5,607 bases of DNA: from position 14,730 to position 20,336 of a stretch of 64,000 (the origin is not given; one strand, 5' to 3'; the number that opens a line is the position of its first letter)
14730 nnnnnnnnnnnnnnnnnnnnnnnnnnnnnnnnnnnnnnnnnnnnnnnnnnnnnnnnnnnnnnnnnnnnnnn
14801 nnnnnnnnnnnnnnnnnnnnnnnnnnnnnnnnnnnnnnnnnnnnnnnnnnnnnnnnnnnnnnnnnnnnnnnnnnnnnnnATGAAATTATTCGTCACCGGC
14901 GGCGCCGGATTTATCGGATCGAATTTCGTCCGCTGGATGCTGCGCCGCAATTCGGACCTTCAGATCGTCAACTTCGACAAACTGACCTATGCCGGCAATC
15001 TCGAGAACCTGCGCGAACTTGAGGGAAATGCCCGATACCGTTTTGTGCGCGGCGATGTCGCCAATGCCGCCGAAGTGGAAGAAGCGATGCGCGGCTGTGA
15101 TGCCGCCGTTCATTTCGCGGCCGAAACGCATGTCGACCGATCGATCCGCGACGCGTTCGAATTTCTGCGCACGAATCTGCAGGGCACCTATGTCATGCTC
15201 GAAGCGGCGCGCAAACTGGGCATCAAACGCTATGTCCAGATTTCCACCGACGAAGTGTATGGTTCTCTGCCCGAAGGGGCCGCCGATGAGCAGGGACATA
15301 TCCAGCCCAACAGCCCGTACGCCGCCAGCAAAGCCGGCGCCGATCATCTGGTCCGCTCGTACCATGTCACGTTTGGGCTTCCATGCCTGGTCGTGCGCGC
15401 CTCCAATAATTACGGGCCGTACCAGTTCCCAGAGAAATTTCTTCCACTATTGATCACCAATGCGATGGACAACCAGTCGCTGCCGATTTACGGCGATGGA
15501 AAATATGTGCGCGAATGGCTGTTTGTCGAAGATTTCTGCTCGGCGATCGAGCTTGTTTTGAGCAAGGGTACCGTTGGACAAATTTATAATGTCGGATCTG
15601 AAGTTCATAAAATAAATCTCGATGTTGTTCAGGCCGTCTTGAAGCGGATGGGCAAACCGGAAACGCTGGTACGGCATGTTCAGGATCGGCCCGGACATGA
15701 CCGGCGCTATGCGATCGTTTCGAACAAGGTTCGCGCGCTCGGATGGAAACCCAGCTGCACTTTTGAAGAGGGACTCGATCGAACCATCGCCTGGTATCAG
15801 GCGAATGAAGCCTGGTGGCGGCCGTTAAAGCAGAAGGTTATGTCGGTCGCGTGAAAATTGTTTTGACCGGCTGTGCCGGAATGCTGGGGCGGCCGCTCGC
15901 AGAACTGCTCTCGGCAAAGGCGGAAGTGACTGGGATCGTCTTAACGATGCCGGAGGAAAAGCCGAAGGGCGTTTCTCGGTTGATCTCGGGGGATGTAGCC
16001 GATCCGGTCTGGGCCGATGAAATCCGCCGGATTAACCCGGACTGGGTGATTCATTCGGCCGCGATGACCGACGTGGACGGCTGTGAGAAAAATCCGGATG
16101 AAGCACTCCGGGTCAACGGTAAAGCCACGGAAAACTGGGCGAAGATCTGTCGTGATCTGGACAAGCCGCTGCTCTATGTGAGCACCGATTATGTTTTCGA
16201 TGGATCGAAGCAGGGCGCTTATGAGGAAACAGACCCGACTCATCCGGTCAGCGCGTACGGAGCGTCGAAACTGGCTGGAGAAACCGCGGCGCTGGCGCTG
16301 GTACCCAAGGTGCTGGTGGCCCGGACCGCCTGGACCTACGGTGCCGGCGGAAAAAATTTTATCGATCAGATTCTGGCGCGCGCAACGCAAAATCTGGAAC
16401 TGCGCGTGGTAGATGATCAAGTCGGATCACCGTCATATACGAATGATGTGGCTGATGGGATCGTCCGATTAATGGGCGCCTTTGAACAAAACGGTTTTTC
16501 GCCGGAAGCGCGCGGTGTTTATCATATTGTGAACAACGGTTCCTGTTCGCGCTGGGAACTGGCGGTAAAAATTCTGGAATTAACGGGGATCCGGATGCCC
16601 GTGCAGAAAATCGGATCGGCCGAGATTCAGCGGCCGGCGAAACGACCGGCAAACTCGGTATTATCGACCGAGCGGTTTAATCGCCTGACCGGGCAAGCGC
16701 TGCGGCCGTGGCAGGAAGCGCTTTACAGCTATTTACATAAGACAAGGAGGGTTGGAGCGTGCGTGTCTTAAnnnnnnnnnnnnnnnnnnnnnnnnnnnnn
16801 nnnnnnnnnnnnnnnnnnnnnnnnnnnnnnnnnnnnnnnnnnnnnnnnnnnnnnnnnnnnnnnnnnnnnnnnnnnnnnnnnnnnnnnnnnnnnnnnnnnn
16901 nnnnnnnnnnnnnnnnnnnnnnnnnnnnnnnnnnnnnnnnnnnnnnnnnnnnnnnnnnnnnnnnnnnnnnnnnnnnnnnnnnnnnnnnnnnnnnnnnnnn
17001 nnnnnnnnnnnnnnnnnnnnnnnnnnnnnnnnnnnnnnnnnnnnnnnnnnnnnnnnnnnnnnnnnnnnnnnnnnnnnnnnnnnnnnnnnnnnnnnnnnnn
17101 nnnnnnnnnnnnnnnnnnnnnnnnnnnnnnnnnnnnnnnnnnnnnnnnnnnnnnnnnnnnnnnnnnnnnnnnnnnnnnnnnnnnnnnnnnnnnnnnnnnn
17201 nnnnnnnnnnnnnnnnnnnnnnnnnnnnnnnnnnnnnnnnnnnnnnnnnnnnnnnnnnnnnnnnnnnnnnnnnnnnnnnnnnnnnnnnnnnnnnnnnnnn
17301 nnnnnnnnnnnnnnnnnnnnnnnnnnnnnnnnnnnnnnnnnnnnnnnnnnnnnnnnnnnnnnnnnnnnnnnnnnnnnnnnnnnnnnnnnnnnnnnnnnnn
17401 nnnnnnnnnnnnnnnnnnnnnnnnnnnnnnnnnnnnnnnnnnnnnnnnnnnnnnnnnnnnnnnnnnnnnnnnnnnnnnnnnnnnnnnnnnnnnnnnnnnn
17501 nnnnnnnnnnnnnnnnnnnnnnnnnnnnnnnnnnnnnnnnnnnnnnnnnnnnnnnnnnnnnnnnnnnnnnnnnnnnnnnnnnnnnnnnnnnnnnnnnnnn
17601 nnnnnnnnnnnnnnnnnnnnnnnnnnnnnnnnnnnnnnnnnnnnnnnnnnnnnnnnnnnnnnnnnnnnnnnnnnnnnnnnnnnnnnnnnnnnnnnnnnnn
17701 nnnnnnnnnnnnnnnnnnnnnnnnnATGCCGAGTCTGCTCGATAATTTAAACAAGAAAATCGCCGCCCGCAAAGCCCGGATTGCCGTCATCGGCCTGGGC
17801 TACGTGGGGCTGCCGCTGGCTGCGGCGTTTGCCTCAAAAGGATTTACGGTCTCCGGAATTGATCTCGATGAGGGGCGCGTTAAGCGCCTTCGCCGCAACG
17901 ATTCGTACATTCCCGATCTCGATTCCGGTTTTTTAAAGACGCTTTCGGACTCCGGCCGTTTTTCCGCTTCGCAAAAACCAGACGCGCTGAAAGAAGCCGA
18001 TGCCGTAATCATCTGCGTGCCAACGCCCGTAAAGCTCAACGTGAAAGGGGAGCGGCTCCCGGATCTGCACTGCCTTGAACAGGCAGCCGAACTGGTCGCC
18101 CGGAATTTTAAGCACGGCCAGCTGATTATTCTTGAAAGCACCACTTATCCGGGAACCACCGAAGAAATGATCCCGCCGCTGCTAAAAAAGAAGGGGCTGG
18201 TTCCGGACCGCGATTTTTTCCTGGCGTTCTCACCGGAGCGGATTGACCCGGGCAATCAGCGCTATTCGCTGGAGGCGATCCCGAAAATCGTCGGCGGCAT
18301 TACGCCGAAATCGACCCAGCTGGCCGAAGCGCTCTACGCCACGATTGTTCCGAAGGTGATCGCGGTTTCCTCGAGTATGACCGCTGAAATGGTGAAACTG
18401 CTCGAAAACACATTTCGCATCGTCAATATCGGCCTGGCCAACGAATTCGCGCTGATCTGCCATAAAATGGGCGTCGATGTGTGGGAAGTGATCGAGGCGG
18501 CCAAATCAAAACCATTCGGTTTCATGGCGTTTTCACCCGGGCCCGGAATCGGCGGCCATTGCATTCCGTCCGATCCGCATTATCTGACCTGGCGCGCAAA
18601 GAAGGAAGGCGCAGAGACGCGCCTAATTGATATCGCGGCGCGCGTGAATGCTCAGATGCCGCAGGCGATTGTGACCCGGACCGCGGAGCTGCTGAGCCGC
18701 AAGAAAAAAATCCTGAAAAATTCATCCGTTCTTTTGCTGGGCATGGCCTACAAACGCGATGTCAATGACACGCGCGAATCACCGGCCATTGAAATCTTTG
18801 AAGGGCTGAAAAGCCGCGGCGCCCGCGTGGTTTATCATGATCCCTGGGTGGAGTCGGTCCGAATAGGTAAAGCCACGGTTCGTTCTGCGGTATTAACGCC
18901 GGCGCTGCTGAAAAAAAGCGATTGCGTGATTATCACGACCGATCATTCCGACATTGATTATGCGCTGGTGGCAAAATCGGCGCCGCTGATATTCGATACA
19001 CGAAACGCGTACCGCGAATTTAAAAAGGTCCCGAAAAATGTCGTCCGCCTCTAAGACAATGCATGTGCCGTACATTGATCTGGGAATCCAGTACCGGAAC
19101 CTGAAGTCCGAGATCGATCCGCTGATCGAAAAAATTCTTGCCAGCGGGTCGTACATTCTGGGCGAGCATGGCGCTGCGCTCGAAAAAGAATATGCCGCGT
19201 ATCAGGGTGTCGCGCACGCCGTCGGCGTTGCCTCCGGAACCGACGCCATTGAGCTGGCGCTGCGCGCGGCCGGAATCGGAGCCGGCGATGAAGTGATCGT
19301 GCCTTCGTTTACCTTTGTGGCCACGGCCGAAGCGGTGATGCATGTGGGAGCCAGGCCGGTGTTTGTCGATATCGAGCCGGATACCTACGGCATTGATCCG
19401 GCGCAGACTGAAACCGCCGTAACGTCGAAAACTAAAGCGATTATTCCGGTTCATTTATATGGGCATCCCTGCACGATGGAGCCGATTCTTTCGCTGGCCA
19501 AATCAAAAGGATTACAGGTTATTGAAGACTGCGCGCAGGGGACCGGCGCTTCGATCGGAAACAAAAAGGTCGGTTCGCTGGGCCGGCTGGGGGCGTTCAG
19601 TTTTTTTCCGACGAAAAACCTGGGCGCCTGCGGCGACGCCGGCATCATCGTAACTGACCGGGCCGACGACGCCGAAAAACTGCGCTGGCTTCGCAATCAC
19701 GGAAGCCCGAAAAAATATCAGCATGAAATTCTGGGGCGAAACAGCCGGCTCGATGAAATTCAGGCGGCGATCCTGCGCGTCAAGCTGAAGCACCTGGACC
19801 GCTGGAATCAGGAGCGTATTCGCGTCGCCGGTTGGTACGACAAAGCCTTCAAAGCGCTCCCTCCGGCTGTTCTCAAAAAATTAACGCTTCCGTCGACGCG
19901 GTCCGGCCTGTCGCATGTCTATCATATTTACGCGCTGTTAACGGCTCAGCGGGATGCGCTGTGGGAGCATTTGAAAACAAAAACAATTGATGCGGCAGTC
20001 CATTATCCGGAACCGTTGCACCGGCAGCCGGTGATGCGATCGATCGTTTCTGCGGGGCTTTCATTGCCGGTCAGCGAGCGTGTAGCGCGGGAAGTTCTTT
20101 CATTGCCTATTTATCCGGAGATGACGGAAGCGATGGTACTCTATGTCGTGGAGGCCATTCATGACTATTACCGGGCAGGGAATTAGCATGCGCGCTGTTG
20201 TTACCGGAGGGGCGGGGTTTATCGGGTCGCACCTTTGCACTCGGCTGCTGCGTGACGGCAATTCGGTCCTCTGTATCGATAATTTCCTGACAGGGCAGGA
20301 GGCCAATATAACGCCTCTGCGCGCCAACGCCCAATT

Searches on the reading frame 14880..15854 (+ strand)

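Call 8: search_protein_families(library=pfam, proteins=[window:14880-15854:+], max_evalue=0.0001)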
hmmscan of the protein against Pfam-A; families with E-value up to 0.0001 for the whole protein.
window:14880-15854:+ (324 aa): 8 families
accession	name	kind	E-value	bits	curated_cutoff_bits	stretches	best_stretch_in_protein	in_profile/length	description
PF16363.11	GDP_Man_Dehyd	-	1.2e-74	252.2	27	1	4-301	1-331/332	GDP-mannose 4,6 dehydratase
PF01370.27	Epimerase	-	2.3e-63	214.3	20.9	1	4-239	2-240/240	NAD dependent epimerase/dehydratase family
PF01073.25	3Beta_HSD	-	3.5e-23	82.5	22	1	5-223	2-225/280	3-beta hydroxysteroid dehydrogenase/isomerase family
PF02719.21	Polysacc_synt_2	-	5.8e-16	59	20.2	1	4-125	2-130/293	Polysaccharide biosynthesis protein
PF04321.23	RmlD_sub_bind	-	2.5e-14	53.5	27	1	1-303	1-282/287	RmlD substrate binding domain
PF07993.18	NAD_binding_4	-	3e-14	53.3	20.1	1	5-176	1-206/258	Male sterility protein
PF13460.12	NAD_binding_10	-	1.1e-13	51.9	27.2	1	7-160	1-133/184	NAD(P)H-binding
PF00106.31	adh_short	-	1.4e-05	25.1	26.6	0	4-75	4-73/195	short chain dehydrogenase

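Call 28: search_protein_families(library=ncbifam, proteins=[window:14880-15854:+], max_evalue=1e-10)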
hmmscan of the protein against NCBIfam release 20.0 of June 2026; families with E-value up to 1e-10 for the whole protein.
window:14880-15854:+ (324 aa): 19 families
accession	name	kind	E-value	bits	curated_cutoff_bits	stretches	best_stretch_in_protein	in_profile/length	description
TIGR01181.1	dTDP_gluc_dehyt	equivalog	2.4e-134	447.5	365.1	1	3-316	2-321/321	dTDP-glucose 4,6-dehydratase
NF007490.0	PRK10084.1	subfamily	2e-100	336.3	649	1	1-318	1-346/361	dTDP-glucose 4,6-dehydratase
NF007582.0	PRK10217.1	equivalog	1.5e-92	310.4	698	1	2-317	3-342/355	dTDP-glucose 4,6-dehydratase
TIGR04180.1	EDH_00030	hypoth_equivalog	4.2e-49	167.2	475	1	4-272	2-272/297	NAD-dependent 4,6-dehydratase LegB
TIGR01179.1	galE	equivalog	1.4e-35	122.7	262.3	1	2-309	1-328/332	UDP-glucose 4-epimerase GalE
TIGR03466.1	HpnA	hypoth_equivalog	2.1e-25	89.3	367.65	1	1-242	1-232/327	hopanoid-associated sugar epimerase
NF007956.0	PRK10675.1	subfamily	2.1e-24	86.3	394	1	1-307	1-330/338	UDP-glucose 4-epimerase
TIGR02622.1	CDP_4_6_dhtase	equivalog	9e-24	84.2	278.45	1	2-308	6-332/352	CDP-glucose 4,6-dehydratase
TIGR02197.1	heptose_epim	equivalog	2.9e-23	82.5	274.6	1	4-307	2-314/316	ADP-glyceromanno-heptose 6-epimerase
NF011728.1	PRK15181.1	equivalog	5.6e-20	71.6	760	1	3-307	18-338/348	Vi polysaccharide biosynthesis UDP-N-acetylglucosaminuronic acid C-4 epimerase TviC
NF042422.1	oxyalk_red_OleD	equivalog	1.9e-19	70.2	580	1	1-220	1-208/329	2-alkyl-3-oxoalkanoate reductase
NF052578.1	StrlDmthSdmBMthl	equivalog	2.7e-19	70.1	600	1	1-246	1-235/328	sterol demethylase protein SdmB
NF047922.1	GDPFucSynFcl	equivalog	8.6e-18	64.8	500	1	2-310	4-305/308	GDP-L-fucose synthase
NF043036.1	ErythonDh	equivalog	1.2e-16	60.8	325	1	1-162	1-164/321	D-erythronate dehydrogenase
TIGR03589.1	PseB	equivalog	1.4e-16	60.3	407.75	1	3-125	7-127/324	UDP-N-acetylglucosamine 4,6-dehydratase (inverting)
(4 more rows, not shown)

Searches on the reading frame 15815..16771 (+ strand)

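Call 8: search_protein_families(library=pfam, proteins=[window:15815-16771:+], max_evalue=0.0001)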
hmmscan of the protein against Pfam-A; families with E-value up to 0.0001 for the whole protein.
window:15815-16771:+ (318 aa): 6 families
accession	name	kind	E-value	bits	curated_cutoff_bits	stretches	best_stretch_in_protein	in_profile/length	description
PF04321.23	RmlD_sub_bind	-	5.9e-82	275.4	27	1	14-310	2-285/287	RmlD substrate binding domain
PF01370.27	Epimerase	-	1.6e-23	83.8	20.9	1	15-224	1-229/240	NAD dependent epimerase/dehydratase family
PF16363.11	GDP_Man_Dehyd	-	1.9e-14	54.3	27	1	17-159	2-164/332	GDP-mannose 4,6 dehydratase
PF01073.25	3Beta_HSD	-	9e-10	38.5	22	1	16-262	1-273/280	3-beta hydroxysteroid dehydrogenase/isomerase family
PF02719.21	Polysacc_synt_2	-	3.3e-08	33.5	20.2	1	56-161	58-151/293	Polysaccharide biosynthesis protein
PF07993.18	NAD_binding_4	-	4e-08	33.1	20.1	1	70-144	82-157/258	Male sterility protein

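Call 28: search_protein_families(library=ncbifam, proteins=[window:15815-16771:+], max_evalue=1e-10)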
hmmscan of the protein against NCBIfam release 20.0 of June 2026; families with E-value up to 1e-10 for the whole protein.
window:15815-16771:+ (318 aa): 3 families
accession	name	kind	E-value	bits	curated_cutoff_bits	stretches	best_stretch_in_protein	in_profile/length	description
TIGR01214.1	rmlD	equivalog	2.9e-82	276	224.05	1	14-309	1-284/285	dTDP-4-dehydrorhamnose reductase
NF007440.0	PRK09987.1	equivalog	7.2e-42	143.7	308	1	55-303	34-286/299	dTDP-4-dehydrorhamnose reductase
TIGR02197.1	heptose_epim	equivalog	1.6e-11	44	274.6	1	15-154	1-144/316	ADP-glyceromanno-heptose 6-epimerase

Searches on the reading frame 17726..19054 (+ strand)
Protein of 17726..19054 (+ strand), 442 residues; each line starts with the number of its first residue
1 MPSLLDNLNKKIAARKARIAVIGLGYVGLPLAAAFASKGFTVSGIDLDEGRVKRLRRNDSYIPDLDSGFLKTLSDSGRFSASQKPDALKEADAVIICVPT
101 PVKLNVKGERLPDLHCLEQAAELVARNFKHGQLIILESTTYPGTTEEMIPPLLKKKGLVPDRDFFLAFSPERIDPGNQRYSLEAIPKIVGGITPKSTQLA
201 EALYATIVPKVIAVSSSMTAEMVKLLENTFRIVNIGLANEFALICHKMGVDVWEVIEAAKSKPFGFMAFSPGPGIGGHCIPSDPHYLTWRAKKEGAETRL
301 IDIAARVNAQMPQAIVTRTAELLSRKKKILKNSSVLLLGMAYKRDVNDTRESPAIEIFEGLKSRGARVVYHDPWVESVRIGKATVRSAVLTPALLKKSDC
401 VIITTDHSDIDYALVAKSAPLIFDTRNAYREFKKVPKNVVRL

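Call 8: search_protein_families(library=pfam, proteins=[window:17726-19054:+], max_evalue=0.0001)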
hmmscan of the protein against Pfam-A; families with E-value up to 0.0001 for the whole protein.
window:17726-19054:+ (442 aa): 5 families
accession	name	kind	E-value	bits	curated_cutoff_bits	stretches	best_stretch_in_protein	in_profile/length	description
PF03721.20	UDPG_MGDP_dh_N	-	1.3e-42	145.9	27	1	18-200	2-184/187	UDP-glucose/GDP-mannose dehydrogenase family, NAD binding domain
PF00984.24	UDPG_MGDP_dh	-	1.1e-32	112.5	25.4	1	219-309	2-93/94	UDP-glucose/GDP-mannose dehydrogenase family, central domain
PF03720.21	UDPG_MGDP_dh_C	-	1.5e-25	90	30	1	336-430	1-102/103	UDP-glucose/GDP-mannose dehydrogenase family, UDP binding domain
PF03446.21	NAD_binding_2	-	5.3e-09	36.7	21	1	18-151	1-106/161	NAD binding domain of 6-phosphogluconate dehydrogenase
PF02737.24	3HCDH_N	-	3.9e-05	24.1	22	0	19-58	2-41/180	3-hydroxyacyl-CoA dehydrogenase, NAD binding domain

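Call 28: search_protein_families(library=ncbifam, proteins=[window:17726-19054:+], max_evalue=1e-10)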
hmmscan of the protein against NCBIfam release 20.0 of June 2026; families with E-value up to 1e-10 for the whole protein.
window:17726-19054:+ (442 aa): 7 families
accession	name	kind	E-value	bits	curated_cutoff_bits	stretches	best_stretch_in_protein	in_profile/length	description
TIGR03026.1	NDP-sugDHase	subfamily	2.9e-128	428.2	189.8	1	18-427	2-413/413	nucleotide sugar dehydrogenase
NF040825.1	UDPMaNacDH_Arch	equivalog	1.7e-90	303.9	750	1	18-410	2-377/418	UDP-N-acetyl-D-mannosamine dehydrogenase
NF008286.0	PRK11064.1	equivalog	7.2e-78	262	459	1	17-412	4-401/420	UDP-N-acetyl-D-mannosamine dehydrogenase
NF011729.0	PRK15182.1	equivalog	1.7e-60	205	592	1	17-381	7-363/425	Vi polysaccharide biosynthesis UDP-N-acetylglucosamine C-6 dehydrogenase TviB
NF041297.1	UDPGDh_AglM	equivalog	4.5e-52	177.4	670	1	18-428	2-416/429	UDP-glucose 6-dehydrogenase AglM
NF047673.2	TeichurnBiosyTuaD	equivalog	5.2e-42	144.5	700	1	18-429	3-414/439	UDP-glucose 6-dehydrogenase TuaD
NF011631.0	PRK15057.1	equivalog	1.4e-13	50.7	757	1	18-377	2-341/388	UDP-glucose 6-dehydrogenase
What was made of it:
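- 17726..19054 (+): Second nucleotide-sugar 6-dehydrogenase, UDP-HexNAc dehydrogenase-like. NCBIfam UDP-ManNAc dehydrogenase 304 and 262 bits, TviB 205 bits, all below cutoff (call 28).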

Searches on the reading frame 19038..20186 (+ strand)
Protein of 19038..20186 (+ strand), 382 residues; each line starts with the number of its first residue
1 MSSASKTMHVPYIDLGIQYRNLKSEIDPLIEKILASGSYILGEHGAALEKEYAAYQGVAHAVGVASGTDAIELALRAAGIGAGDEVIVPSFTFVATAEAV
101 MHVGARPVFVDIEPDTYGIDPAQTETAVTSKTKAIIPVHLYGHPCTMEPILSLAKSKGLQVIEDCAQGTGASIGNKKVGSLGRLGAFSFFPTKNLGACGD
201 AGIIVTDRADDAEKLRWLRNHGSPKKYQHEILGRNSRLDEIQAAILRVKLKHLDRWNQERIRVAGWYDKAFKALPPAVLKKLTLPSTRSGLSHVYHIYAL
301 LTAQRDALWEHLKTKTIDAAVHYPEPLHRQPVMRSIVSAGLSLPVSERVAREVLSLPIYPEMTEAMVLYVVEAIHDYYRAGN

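Call 8: search_protein_families(library=pfam, proteins=[window:19038-20186:+], max_evalue=0.0001)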
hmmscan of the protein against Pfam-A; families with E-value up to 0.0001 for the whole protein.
window:19038-20186:+ (382 aa): 2 families
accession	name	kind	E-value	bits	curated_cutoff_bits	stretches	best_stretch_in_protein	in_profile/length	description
PF01041.23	DegT_DnrJ_EryC1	-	7.5e-120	400.9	19.8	1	23-374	4-359/360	DegT/DnrJ/EryC1/StrS aminotransferase family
PF00155.27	Aminotran_1_2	-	1.6e-06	28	19.7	1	45-136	44-151/361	Aminotransferase class I and II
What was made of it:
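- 19038..20186 (+): The only lysine-bearing DegT sugar aminotransferase in the window. Candidate 4-aminotransferase for the keto-pentose and/or for dTDP-4-keto-6-deoxyglucose. DegT 7.5e-120 (call 8).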

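Call 28: search_protein_families(library=ncbifam, proteins=[window:19038-20186:+], max_evalue=1e-10)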
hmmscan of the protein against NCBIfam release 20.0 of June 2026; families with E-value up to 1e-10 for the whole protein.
window:19038-20186:+ (382 aa): 7 families
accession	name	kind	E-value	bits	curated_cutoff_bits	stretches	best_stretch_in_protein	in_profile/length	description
NF008687.0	PRK11706.1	equivalog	5.6e-71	239.3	375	1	54-378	42-374/375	dTDP-4-amino-4,6-dideoxygalactose transaminase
TIGR03588.1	PseC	equivalog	1.5e-68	231.4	423.5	1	30-376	17-378/380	UDP-4-amino-4,6-dideoxy-N-acetyl-beta-L-altrosamine transaminase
NF008658.2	PRK11658.1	equivalog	1.9e-64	217.7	631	1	30-376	20-375/379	UDP-4-amino-4-deoxy-L-arabinose aminotransferase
TIGR02379.1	ECA_wecE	subfamily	3.4e-59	200.5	434.85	1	57-378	45-375/376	dTDP-4-amino-4,6-dideoxy-D-glucose transaminase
TIGR04181.1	NHT_00031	hypoth_equivalog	4e-59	200.3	420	1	42-357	29-357/359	LegC family aminotransferase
TIGR04427.1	PLP_DesI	equivalog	3.2e-53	181.2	650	1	47-372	56-377/390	dTDP-4-dehydro-6-deoxyglucose aminotransferase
NF011936.0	PRK15407.1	equivalog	4.1e-43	147.7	423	1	23-221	50-250/440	lipopolysaccharide biosynthesis protein RfbH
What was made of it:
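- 19038..20186 (+): WecE-type 239, PseC 231 and ArnB 218 bits (call 28).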
